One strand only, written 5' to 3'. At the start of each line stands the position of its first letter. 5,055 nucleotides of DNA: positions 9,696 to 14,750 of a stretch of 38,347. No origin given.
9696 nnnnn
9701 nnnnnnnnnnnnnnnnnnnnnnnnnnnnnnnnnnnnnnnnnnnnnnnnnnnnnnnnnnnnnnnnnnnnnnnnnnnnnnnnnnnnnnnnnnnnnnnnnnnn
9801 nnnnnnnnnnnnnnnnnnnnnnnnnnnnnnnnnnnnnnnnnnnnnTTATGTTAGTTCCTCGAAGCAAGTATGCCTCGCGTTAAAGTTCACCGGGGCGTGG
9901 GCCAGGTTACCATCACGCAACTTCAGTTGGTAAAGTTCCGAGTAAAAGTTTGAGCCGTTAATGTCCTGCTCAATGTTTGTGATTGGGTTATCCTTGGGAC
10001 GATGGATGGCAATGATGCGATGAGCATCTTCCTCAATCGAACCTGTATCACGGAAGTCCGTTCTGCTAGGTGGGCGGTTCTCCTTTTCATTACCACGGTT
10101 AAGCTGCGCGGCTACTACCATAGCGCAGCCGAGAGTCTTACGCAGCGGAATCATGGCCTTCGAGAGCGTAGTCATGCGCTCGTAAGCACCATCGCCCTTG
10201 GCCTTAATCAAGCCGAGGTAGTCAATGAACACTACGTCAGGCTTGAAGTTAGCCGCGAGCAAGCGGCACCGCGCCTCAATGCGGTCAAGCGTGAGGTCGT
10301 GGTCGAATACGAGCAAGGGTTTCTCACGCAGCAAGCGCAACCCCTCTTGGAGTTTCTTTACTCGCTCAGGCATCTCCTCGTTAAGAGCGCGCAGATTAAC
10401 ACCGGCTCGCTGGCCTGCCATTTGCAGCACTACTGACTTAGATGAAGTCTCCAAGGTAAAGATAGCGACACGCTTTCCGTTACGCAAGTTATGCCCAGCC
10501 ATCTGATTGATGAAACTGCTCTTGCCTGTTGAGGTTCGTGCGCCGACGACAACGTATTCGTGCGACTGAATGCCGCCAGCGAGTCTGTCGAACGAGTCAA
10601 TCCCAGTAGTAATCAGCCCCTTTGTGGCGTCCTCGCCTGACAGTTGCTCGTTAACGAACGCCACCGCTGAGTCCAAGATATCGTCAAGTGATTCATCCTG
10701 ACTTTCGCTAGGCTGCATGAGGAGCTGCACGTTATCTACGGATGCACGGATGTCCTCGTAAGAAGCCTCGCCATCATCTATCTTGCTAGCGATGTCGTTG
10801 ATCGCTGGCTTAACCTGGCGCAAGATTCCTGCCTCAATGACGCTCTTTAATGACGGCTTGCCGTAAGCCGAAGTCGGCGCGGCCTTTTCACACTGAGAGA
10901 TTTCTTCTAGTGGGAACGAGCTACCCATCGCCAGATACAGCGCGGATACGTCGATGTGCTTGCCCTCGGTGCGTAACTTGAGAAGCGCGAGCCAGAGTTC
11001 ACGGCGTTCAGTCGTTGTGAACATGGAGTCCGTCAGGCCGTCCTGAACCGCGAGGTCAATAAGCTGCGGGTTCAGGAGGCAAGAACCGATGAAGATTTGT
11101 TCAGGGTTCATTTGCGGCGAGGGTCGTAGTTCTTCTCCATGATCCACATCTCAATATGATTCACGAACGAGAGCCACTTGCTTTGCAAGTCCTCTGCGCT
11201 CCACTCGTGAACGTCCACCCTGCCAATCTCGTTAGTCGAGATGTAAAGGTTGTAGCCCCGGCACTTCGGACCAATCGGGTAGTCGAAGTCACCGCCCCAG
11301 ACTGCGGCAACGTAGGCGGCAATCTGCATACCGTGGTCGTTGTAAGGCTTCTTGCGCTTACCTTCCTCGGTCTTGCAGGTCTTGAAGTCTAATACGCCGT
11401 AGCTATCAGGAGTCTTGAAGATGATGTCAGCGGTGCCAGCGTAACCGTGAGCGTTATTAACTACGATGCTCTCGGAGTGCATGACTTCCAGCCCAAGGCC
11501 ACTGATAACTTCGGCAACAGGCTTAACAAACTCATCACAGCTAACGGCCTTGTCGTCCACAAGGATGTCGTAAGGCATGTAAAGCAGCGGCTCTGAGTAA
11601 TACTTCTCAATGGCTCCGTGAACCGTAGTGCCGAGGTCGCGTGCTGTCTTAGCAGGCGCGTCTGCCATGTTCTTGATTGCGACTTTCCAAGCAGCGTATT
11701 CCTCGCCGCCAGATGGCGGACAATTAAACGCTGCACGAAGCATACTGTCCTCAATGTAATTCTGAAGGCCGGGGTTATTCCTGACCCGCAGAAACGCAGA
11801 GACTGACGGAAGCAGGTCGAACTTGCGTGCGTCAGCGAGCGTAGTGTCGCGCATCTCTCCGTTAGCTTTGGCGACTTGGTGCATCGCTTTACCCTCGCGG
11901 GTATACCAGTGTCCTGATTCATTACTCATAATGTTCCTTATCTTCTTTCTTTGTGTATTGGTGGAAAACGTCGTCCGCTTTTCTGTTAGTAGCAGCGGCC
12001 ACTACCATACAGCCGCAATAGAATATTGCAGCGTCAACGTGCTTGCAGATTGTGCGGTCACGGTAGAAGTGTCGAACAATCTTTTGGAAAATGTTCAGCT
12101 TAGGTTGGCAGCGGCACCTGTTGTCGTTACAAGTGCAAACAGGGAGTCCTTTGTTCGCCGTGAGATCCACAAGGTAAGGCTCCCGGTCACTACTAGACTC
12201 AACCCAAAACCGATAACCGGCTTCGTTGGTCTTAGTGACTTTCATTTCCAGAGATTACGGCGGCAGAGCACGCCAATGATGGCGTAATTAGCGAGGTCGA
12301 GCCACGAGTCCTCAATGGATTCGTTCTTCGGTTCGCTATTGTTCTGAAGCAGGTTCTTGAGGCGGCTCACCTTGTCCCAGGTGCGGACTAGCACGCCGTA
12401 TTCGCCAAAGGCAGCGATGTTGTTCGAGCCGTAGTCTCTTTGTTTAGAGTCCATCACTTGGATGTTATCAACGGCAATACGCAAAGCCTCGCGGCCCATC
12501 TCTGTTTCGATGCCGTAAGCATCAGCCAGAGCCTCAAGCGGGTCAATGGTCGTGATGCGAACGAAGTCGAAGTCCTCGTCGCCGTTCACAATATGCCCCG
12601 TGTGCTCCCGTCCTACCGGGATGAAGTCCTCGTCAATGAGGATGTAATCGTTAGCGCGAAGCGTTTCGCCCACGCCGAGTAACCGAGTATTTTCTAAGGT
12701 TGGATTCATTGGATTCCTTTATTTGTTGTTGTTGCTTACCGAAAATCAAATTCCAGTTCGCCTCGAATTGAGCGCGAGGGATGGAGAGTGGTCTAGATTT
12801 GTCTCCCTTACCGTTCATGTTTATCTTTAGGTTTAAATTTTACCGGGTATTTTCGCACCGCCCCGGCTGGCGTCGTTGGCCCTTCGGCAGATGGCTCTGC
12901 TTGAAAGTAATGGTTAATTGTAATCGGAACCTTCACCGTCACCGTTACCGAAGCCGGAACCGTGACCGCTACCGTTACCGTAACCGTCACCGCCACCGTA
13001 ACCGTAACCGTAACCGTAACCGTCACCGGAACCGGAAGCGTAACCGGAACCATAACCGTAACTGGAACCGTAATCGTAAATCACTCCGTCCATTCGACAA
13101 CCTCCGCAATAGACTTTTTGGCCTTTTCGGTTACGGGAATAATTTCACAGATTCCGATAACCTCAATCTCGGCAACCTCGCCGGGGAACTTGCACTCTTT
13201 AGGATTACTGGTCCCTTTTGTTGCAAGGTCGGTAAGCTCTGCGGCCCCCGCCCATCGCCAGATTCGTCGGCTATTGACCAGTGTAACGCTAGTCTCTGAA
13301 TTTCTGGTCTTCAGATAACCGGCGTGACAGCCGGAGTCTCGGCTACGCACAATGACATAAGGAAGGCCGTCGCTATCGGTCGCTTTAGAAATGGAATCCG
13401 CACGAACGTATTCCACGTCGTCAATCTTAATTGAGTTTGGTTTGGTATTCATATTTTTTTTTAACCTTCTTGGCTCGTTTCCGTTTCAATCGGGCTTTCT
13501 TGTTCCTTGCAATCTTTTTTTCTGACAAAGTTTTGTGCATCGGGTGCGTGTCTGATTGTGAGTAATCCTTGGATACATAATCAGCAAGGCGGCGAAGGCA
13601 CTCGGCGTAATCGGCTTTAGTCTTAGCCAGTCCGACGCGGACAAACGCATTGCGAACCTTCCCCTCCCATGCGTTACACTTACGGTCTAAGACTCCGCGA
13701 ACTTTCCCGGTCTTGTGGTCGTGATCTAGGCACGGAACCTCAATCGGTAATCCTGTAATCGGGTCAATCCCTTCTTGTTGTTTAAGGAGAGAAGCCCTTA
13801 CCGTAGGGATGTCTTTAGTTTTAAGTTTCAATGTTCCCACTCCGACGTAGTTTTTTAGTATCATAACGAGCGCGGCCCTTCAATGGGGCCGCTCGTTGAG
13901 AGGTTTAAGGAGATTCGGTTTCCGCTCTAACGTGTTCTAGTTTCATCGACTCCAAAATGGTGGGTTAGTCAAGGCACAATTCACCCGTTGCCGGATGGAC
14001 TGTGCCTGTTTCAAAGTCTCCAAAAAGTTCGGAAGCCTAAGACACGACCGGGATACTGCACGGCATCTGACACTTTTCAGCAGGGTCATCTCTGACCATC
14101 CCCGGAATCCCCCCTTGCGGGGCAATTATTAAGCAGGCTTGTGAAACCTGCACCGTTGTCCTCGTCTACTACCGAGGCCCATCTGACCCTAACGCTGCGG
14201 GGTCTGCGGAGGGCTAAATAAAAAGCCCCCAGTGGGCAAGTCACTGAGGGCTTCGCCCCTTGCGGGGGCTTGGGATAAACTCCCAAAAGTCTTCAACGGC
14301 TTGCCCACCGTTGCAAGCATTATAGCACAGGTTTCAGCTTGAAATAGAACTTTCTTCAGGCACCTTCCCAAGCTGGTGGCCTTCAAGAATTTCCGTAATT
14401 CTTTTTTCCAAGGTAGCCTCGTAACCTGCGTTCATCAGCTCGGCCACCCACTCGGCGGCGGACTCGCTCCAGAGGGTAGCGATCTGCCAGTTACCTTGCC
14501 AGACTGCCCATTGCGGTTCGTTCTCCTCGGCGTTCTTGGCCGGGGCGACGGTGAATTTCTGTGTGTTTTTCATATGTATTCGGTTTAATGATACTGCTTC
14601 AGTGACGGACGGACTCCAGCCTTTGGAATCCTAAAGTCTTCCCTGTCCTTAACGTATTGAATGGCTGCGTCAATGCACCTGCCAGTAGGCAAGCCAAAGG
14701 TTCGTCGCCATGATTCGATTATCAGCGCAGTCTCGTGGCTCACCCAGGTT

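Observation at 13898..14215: ORF-poor 320-nt segment dense in GNRA-capped helices: candidate novel structured RNA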

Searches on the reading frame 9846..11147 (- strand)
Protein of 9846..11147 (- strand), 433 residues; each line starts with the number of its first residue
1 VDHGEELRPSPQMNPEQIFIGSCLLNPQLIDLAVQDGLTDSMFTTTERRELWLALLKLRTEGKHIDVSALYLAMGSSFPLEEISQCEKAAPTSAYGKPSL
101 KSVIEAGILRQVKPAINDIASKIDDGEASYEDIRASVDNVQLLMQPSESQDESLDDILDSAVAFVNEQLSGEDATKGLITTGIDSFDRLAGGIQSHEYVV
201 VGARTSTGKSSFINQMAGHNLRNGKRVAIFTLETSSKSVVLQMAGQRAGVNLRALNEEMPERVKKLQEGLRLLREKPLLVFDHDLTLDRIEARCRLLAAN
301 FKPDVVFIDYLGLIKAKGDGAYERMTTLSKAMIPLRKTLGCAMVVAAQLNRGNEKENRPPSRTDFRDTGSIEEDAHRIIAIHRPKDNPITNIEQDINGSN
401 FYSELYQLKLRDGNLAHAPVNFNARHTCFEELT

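Call 41: search_protein_families(library=phrogs, proteins=[window:9846-11147:-], max_evalue=0.00001)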
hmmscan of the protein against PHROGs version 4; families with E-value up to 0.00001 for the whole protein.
window:9846-11147:- (433 aa): 6 families
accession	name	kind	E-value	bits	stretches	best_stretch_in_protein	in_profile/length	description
phrog_19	-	DNA, RNA and nucleotide metabolism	3.8e-67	228.5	1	6-426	154-575/621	DnaB-like replicative helicase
phrog_239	-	DNA, RNA and nucleotide metabolism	7.7e-35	122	1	155-430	324-597/801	DNA primase/helicase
phrog_243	-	DNA, RNA and nucleotide metabolism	3.6e-21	76.3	1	172-400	14-231/273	DnaB-like replicative helicase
phrog_11530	-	unknown function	7.4e-13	49.8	1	282-384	11-116/184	-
phrog_5482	-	unknown function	8e-07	29.1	1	201-389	56-254/341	-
phrog_23150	-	unknown function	3.3e-06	27.8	1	102-213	97-211/217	-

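Call 59: search_dna_similar(query=window:9846-11147:-, collection=phages, mode=protein, max_rows=15)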
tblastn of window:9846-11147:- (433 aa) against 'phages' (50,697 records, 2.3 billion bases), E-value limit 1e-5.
Records with a match: 2194; places in all: 2196; records where one place covers at least 80% of the query: 412.
Best place of each record, by identity: <60% 2194.
By first word of the organism name: Klebsiella 424; Escherichia 326; Mycobacterium 290; Salmonella 150; Staphylococcus 104; Gordonia 68; Paenibacillus 68; Acinetobacter 60; Pseudomonas 59; Stx2a-converting 59; and 92 more.
By host as written in the record: - 356; Klebsiella pneumoniae 216; Mycobacterium smegmatis mc2 155 195; Escherichia coli 118; Mycobacterium smegmatis mc#155 48; Gordonia terrae 3612 47; Paenibacillus larvae 37; Staphylococcus aureus 31; and 518 more.
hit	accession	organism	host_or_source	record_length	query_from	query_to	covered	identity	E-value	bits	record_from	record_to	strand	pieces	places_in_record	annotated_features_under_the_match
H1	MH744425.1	Mycobacterium phage Wamburgrxpress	Mycobacterium smegmatis mc2 155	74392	6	426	97%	27.0%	5e-24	111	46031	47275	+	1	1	67: DnaB-like dsDNA helicase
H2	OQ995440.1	Mycobacterium phage Calm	Mycobacterium smegmatis mc2 155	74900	6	426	97%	27.0%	5e-24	111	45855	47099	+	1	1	69: DnaB-like dsDNA helicase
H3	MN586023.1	Mycobacterium phage Zaria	Mycobacterium smegmatis mc#155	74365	6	426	97%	27.0%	8e-24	110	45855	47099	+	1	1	69: DnaB-like dsDNA helicase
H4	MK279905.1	Mycobacterium phage Acquire49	Mycobacterium smegmatis mc2 155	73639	6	426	97%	27.0%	1e-23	110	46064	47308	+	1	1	68: DnaB-like dsDNA helicase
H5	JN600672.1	Mycobacterium phage Fezzik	Mycobacterium smegmatis mc2 155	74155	6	426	97%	27.0%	1e-23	110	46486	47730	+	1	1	hypothetical protein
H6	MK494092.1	Mycobacterium phage Silverleaf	Mycobacterium smegmatis mc2 155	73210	6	426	97%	27.0%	1e-23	109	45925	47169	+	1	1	66: DnaB-like dsDNA helicase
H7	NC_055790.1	Mycobacterium phage Silverleaf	Mycobacterium smegmatis mc2 155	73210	6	426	97%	27.0%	1e-23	109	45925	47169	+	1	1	66: DnaB-like replicative helicase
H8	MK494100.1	Mycobacterium phage Halena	Mycobacterium smegmatis mc#155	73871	6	426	97%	27.0%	1e-23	109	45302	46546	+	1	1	66: DnaB-like dsDNA helicase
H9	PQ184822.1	Mycobacterium phage MAckerman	Mycobacterium smegmatis mc2155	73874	6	426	97%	27.0%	1e-23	109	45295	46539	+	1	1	66: DnaB-like dsDNA helicase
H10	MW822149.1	Mycobacterium phage Rose5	Mycobacterium smegmatis mc2155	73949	6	426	97%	27.0%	1e-23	109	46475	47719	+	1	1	68: DnaB-like dsDNA helicase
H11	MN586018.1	Mycobacterium phage Wyatt2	Mycobacterium smegmatis mc#155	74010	6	426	97%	27.0%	1e-23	109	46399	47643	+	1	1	69: DnaB-like dsDNA helicase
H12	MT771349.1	Mycobacterium phage Tyson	Mycobacterium smegmatis mc2 155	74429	6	426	97%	27.0%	1e-23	109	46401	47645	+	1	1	69: DnaB-like dsDNA helicase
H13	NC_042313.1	Mycobacterium phage JoeDirt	Mycobacterium smegmatis mc2 155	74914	6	426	97%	27.0%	1e-23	109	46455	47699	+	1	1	68: DnaB-like replicative helicase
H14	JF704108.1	Mycobacterium phage JoeDirt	Mycobacterium smegmatis mc2 155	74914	6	426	97%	27.0%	1e-23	109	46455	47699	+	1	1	68: DnaB-like dsDNA helicase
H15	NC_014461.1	Mycobacterium phage LeBron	Mycobacterium smegmatis mc2 155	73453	6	426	97%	27.0%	2e-23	109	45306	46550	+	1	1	67: DnaB-like replicative helicase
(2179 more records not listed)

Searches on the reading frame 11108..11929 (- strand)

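Call 41: search_protein_families(library=phrogs, proteins=[window:11108-11929:-], max_evalue=0.00001)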
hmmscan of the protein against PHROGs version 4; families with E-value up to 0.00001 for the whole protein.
window:11108-11929:- (273 aa): 3 families
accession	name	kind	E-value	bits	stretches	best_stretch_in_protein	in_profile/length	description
phrog_298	-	DNA, RNA and nucleotide metabolism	5.3e-18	66.4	1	38-211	64-212/293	exonuclease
phrog_1706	-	DNA, RNA and nucleotide metabolism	1.6e-07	32.1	1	93-267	81-221/293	CRISPR/Cas system associated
phrog_466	-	DNA, RNA and nucleotide metabolism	3.1e-07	31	1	93-209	208-317/446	exonuclease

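Call 73: search_protein_families(library=pfam, proteins=[window:11111-11929:-], max_evalue=0.05)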
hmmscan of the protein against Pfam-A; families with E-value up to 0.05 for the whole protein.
window:11111-11929:- (273 aa): 1 family
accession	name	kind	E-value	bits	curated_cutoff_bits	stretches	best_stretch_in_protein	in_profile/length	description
PF12705.13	PDDEXK_1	-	2.8e-05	24.6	22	0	165-230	126-187/247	PD-(D/E)XK nuclease superfamily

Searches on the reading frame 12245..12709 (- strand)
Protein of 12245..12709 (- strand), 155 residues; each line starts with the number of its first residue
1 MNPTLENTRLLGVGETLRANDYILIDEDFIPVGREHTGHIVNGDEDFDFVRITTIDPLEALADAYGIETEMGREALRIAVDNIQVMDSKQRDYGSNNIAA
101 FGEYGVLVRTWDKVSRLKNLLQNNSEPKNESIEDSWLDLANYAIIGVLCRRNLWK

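Call 73: search_protein_families(library=pfam, proteins=[window:12245-12709:-], max_evalue=0.05)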
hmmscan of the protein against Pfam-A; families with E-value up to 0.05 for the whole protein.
window:12245-12709:- (155 aa): 1 family
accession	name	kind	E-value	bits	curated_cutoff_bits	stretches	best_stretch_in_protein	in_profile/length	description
PF07659.16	DUF1599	-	1.5e-06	28.9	25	1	107-148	14-59/61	Nucleotide modification associated domain 1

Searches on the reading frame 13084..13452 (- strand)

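Call 73: search_protein_families(library=pfam, proteins=[window:13084-13452:-], max_evalue=0.05)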
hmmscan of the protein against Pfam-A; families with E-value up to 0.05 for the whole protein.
window:13084-13452:- (123 aa): 1 family
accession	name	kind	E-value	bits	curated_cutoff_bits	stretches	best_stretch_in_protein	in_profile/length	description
PF22253.2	DUF6948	-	2.7e-25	88.7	27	1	32-115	3-85/85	Domain of unknown function (DUF6948)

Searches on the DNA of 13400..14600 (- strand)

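Call 4: search_rna_families(source=window, start=13700, end=14500, threshold=evalue, max_evalue=10, show_alignments=3)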
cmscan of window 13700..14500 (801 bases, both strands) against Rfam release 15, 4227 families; matches with E-value up to 10: 4.
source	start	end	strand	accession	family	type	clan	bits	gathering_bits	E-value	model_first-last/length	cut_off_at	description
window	14249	14280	+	RF01370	CRISPR-DR57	Gene; CRISPR;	-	23.1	39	0.015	1-37/37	no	CRISPR RNA direct repeat element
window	14217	14269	-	RF02230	sX11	Gene; sRNA;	-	15.4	70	2.9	1-138/138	no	Proteobacterial sRNA sX11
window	13931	14060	+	RF02640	MOSES4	Gene; sRNA;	-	14.3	54.8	4.7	1-176/176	no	S. pyogenes small RNA MOSES4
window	13700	13708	+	RF01792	eiav_FSE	Cis-reg; frameshift_element;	-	11.3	40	9.2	27-35/35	5'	ribosomal frameshift site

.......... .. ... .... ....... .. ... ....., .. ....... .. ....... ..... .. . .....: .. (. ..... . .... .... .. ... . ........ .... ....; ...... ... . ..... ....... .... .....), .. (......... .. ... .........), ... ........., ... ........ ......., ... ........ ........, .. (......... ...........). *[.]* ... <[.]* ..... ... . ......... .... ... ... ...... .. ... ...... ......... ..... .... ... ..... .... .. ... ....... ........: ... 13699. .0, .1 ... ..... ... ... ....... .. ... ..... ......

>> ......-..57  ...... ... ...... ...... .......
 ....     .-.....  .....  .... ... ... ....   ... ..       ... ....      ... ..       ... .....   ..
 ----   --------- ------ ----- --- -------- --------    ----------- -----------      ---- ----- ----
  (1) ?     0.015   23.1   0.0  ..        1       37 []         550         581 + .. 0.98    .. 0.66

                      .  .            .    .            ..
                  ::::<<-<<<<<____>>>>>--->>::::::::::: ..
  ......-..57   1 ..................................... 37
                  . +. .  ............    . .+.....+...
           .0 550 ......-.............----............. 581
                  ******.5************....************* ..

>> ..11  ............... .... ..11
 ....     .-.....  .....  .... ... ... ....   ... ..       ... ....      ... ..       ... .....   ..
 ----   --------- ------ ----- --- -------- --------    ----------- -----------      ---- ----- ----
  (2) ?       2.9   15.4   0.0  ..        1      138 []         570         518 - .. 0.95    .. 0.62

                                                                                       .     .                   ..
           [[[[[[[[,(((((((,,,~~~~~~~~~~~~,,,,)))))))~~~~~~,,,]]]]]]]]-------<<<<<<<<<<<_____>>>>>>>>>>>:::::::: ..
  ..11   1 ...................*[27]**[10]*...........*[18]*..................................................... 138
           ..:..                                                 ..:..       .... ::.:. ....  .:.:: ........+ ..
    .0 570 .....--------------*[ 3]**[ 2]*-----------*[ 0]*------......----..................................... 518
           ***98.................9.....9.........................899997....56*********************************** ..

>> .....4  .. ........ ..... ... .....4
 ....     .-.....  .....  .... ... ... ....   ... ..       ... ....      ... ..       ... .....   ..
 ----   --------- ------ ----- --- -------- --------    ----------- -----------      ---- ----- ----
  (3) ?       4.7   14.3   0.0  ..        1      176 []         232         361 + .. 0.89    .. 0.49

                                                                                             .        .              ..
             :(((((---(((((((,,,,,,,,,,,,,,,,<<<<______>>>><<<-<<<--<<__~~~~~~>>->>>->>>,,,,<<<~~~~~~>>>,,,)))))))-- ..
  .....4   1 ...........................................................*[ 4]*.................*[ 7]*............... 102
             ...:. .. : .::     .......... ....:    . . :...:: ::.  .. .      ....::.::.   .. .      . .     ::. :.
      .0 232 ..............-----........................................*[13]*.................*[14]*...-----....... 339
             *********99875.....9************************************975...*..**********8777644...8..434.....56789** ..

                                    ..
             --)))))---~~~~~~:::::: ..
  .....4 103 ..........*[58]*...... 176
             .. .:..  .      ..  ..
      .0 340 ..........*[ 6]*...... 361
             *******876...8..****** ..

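Call 5: search_dna_similar(query=window:13400-14600:-, collection=phages, mode=distant, max_rows=40)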
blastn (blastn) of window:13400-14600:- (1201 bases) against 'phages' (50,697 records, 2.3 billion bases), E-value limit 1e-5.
No match.
